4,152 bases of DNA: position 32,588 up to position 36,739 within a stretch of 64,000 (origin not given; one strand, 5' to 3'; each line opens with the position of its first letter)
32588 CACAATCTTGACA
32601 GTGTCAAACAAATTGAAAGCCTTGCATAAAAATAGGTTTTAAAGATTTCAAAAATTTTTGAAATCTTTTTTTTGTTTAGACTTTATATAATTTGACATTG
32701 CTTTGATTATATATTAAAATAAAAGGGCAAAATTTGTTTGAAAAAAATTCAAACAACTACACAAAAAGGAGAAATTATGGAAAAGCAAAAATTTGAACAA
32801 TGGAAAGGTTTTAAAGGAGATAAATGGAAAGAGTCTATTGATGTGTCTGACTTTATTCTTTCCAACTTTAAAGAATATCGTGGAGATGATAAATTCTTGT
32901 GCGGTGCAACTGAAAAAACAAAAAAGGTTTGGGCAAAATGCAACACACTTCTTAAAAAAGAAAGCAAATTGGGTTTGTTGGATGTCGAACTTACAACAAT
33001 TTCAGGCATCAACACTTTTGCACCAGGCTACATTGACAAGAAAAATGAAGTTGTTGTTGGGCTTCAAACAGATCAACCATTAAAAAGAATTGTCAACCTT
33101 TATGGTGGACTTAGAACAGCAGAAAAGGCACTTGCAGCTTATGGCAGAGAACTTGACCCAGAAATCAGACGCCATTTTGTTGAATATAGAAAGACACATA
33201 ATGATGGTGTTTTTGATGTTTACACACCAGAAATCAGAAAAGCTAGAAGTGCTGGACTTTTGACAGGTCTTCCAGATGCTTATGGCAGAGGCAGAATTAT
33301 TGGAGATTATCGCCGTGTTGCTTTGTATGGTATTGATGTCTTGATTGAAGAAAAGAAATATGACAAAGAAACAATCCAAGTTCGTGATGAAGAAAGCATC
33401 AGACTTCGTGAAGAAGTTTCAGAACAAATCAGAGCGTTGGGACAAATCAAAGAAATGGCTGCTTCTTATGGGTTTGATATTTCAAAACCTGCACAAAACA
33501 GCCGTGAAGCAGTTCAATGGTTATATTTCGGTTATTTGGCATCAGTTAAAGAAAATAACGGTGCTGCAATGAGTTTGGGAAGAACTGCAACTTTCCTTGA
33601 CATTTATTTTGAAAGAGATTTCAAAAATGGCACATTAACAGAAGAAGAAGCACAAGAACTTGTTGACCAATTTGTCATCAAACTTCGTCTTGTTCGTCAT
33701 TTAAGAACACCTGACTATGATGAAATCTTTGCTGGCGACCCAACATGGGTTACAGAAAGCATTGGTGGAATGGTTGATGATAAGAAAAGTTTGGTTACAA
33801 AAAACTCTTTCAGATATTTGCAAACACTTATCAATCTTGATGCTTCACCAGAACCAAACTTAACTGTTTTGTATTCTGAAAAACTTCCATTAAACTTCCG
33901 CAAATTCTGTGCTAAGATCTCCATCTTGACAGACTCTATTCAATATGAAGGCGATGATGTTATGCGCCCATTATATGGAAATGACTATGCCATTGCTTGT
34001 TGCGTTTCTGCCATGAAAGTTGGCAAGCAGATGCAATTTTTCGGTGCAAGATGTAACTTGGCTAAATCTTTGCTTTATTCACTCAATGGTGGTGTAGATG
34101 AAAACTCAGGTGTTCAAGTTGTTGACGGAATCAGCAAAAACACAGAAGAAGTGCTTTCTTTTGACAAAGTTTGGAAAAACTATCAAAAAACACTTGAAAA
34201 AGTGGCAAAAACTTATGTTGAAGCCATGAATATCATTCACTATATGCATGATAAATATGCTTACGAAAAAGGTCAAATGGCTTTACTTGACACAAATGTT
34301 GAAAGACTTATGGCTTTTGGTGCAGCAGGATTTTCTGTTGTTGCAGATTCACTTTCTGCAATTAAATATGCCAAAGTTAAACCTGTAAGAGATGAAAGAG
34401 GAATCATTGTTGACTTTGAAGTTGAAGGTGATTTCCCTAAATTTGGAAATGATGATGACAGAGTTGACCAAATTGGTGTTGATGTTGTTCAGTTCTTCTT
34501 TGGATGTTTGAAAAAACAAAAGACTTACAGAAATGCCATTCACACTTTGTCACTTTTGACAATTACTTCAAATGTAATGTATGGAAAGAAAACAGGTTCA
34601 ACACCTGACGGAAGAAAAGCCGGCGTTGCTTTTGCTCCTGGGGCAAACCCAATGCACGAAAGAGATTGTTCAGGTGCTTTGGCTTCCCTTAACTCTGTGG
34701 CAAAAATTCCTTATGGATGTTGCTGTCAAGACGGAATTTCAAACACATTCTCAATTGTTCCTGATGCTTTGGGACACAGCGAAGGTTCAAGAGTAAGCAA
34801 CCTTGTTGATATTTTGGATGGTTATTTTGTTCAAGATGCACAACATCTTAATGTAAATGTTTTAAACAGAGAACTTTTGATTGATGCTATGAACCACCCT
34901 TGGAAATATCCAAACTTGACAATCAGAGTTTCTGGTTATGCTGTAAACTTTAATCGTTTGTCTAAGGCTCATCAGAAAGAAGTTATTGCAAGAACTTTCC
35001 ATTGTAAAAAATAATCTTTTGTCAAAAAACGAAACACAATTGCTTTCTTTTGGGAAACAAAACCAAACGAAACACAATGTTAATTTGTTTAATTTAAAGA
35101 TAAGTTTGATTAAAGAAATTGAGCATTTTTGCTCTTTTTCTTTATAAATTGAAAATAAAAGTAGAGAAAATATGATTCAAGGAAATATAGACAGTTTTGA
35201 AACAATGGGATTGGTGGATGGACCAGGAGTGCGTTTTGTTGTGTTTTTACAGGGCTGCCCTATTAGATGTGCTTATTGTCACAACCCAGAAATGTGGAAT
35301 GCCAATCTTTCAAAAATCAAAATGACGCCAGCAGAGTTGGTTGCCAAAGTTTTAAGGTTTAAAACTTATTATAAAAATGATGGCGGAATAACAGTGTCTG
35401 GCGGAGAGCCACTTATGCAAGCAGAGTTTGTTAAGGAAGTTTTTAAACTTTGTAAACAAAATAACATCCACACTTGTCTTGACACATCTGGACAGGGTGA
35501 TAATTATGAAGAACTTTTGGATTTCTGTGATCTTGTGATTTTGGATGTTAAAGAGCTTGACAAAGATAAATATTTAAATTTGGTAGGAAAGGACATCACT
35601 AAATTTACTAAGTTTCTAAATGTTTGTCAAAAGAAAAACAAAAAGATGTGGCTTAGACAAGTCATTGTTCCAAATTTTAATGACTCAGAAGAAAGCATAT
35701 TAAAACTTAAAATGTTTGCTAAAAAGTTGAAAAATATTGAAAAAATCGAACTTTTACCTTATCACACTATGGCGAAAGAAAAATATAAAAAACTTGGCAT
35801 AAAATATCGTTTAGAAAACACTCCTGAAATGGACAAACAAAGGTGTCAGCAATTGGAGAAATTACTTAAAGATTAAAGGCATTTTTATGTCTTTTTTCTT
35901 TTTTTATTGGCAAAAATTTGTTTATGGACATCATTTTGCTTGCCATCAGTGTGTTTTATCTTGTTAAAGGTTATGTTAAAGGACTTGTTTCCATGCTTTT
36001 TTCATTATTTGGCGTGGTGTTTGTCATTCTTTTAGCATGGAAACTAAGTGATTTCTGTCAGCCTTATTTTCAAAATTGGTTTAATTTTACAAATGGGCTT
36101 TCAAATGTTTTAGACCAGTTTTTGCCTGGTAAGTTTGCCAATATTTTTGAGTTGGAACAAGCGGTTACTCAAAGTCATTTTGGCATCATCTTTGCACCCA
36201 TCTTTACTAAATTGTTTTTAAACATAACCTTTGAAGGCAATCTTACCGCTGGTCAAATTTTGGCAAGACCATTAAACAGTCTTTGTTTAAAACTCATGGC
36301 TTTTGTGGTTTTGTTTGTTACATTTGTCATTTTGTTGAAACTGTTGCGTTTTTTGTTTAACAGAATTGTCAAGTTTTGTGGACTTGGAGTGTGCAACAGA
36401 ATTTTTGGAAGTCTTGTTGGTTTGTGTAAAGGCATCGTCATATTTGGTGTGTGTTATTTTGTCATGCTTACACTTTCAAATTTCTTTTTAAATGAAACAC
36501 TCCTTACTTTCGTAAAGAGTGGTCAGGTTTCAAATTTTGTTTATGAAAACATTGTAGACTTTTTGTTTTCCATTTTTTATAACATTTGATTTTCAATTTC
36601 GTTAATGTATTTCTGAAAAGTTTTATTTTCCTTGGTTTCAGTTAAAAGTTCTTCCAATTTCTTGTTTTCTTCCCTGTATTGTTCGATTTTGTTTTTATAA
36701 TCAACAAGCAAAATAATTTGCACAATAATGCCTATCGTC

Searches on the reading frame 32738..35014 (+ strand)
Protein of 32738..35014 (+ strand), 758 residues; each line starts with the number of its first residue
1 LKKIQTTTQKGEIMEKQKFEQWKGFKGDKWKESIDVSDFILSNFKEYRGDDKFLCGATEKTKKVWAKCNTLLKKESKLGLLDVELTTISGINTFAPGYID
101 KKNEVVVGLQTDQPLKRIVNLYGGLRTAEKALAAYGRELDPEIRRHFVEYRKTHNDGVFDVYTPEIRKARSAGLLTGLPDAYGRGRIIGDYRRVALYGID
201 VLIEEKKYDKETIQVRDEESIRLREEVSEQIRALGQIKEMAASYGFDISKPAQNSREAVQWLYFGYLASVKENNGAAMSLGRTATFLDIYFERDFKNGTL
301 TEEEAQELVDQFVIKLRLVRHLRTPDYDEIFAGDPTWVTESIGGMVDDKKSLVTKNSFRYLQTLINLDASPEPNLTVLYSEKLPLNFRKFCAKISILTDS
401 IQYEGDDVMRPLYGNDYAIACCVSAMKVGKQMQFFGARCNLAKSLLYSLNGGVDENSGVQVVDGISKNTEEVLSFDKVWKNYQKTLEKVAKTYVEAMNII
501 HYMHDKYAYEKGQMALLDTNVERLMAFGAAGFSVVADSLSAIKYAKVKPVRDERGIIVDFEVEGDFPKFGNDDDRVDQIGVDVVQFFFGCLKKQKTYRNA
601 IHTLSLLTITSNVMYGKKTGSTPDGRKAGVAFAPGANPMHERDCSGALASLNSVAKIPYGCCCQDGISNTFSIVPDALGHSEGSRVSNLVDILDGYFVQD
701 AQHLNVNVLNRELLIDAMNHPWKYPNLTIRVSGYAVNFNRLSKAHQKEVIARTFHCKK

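Call 43: search_protein_families(library=pfam, proteins=[window:32738-35014:+], max_evalue=0.0001)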
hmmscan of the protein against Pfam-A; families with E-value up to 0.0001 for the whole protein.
window:32738-35014:+ (758 aa): 2 families
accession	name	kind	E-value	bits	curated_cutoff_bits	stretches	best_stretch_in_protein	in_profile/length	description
PF02901.20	PFL-like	-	1.5e-200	668.6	24.3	1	32-616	3-647/647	Pyruvate formate lyase-like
PF01228.26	Gly_radical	-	1.9e-34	118.8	22.2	1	632-739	1-106/106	Glycine radical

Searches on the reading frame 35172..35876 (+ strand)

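Call 44: search_protein_families(library=pfam, proteins=[window:35172-35876:+], max_evalue=0.0001)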
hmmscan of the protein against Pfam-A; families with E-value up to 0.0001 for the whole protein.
window:35172-35876:+ (234 aa): 2 families
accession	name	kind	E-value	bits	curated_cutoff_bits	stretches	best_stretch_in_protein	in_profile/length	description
PF04055.27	Radical_SAM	-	6.3e-21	75.7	29.5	1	24-178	2-164/166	Radical SAM superfamily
PF13353.11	Fer4_12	-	1.6e-18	67.8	22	1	15-126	1-115/137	4Fe-4S single cluster domain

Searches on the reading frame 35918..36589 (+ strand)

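Call 44: search_protein_families(library=pfam, proteins=[window:35918-36589:+], max_evalue=0.0001)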
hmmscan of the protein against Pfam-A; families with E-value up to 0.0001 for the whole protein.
window:35918-36589:+ (223 aa): 1 family
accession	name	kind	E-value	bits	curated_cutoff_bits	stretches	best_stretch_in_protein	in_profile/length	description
PF02674.22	Colicin_V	-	6.1e-18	65.6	29.3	2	118-186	53-121/144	Colicin V production protein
